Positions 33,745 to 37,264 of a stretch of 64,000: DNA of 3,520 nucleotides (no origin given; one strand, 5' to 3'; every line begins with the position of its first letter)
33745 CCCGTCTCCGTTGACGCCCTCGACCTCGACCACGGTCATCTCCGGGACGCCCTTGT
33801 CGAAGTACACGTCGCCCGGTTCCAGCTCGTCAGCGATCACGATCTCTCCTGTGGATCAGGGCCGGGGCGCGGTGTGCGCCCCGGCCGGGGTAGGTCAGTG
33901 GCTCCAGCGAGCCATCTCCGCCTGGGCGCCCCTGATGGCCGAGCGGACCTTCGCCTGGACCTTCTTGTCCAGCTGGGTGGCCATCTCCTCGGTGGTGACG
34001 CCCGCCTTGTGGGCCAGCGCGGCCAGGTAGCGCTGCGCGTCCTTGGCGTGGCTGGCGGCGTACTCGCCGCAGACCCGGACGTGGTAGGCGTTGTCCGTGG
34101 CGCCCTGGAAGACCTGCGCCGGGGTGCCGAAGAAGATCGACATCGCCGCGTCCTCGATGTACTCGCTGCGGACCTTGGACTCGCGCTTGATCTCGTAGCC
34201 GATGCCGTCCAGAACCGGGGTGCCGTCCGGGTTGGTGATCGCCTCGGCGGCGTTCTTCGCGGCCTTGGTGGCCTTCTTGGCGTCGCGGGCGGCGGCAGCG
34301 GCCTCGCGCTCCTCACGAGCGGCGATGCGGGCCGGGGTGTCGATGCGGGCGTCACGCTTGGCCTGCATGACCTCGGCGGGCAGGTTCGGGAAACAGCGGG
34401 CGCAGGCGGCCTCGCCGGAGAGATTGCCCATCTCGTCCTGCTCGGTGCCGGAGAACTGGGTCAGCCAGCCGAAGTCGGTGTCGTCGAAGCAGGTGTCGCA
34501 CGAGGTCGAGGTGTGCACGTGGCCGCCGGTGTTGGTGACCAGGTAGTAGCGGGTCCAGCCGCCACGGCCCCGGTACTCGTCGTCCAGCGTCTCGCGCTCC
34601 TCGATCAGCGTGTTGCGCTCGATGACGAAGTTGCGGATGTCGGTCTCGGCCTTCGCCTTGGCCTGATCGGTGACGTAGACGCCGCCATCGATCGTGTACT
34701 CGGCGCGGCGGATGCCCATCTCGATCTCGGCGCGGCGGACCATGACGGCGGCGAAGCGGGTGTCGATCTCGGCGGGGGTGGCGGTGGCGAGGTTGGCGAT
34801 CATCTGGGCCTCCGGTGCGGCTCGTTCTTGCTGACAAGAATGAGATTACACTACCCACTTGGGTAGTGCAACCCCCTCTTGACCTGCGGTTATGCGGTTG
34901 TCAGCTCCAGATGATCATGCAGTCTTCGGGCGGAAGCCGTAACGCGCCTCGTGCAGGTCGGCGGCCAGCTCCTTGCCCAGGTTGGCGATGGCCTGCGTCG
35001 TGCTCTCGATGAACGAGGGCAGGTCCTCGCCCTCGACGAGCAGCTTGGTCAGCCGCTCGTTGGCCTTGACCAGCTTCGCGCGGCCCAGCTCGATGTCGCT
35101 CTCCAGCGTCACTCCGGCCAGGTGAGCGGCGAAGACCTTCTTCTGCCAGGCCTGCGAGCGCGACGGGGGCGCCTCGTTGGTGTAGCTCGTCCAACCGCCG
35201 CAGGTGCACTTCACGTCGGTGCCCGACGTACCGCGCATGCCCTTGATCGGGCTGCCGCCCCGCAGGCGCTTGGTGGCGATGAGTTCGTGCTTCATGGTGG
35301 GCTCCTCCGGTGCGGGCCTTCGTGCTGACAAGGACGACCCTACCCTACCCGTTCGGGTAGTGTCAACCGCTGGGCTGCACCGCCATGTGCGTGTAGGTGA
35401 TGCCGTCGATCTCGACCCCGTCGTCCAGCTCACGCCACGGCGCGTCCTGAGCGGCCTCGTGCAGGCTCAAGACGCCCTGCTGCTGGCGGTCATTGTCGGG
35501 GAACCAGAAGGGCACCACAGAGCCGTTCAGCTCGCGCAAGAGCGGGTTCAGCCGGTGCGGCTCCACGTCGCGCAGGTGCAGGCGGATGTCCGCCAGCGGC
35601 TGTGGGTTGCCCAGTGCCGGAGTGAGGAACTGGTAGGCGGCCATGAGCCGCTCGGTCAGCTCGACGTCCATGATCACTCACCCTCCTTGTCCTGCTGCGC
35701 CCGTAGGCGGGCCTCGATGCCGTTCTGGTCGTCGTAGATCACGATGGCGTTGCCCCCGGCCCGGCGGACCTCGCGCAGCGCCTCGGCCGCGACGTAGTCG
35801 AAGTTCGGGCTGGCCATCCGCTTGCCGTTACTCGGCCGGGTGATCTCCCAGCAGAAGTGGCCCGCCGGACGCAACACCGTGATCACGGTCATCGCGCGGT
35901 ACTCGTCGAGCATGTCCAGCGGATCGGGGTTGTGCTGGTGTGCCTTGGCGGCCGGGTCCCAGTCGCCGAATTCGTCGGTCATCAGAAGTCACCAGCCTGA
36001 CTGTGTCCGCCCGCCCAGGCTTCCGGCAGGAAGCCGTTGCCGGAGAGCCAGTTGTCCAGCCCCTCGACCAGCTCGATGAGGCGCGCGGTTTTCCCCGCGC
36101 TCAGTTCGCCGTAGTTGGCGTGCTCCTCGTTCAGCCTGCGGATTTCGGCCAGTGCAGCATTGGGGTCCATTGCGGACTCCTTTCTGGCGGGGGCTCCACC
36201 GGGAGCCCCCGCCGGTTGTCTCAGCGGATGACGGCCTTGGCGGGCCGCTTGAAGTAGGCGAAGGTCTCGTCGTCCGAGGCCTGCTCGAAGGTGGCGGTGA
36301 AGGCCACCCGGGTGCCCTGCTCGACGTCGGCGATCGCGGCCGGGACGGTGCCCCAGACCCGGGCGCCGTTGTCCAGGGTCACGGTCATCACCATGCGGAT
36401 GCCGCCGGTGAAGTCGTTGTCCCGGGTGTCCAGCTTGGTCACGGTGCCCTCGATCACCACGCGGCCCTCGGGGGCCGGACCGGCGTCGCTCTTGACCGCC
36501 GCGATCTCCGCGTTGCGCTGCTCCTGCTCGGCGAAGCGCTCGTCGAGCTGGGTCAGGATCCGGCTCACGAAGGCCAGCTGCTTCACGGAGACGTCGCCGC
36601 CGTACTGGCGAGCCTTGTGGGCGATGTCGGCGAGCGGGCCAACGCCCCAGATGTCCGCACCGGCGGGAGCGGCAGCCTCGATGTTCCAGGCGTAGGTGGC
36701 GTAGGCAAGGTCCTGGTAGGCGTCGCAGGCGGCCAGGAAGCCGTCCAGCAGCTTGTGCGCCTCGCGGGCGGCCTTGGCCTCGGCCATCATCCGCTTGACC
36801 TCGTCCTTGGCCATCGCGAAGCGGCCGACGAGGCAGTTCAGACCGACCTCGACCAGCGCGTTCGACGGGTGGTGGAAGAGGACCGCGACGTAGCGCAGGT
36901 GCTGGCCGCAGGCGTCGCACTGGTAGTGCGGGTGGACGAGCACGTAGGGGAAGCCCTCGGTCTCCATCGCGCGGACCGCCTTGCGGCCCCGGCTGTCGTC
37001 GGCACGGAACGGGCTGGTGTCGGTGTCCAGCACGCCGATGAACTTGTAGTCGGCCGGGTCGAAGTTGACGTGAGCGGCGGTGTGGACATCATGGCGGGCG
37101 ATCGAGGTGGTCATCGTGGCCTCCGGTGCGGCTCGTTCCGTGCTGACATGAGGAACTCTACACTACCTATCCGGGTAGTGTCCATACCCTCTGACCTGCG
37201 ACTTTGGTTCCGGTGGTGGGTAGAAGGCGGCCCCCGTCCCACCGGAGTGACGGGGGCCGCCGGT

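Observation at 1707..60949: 31 copies of one promoter/operator/leader cassette organise the whole minus-strand gene array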

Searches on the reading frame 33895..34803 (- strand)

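Call 8: search_protein_families(library=pfam, proteins=[window:33895-34803:-])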
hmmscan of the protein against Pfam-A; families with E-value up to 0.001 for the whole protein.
window:33895-34803:- (302 aa): 0 families

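Call 44: search_protein_families(library=phrogs, max_evalue=0.01, proteins=[window:33895-34803:-])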
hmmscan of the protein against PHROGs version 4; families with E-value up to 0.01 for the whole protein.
window:33895-34803:- (302 aa): 2 families
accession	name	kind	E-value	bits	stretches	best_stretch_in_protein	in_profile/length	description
phrog_15500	-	unknown function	5.9e-39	135.2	1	66-267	44-233/257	-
phrog_2433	-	unknown function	2.3e-18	67.9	1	55-174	82-200/230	-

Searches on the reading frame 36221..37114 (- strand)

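Call 8: search_protein_families(library=pfam, proteins=[window:36221-37114:-])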
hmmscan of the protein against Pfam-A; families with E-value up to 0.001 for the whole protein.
window:36221-37114:- (297 aa): 0 families

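Call 44: search_protein_families(library=phrogs, max_evalue=0.01, proteins=[window:36221-37114:-])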
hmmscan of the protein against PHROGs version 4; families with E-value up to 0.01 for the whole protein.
window:36221-37114:- (297 aa): 3 families
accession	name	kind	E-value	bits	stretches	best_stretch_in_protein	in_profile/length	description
phrog_18425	-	unknown function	7.8e-25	88.4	1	201-296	40-132/137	-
phrog_4750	-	unknown function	2.8e-24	86.9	1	200-296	164-257/260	-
phrog_4265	-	unknown function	4.4e-12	47.3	1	196-294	162-277/280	-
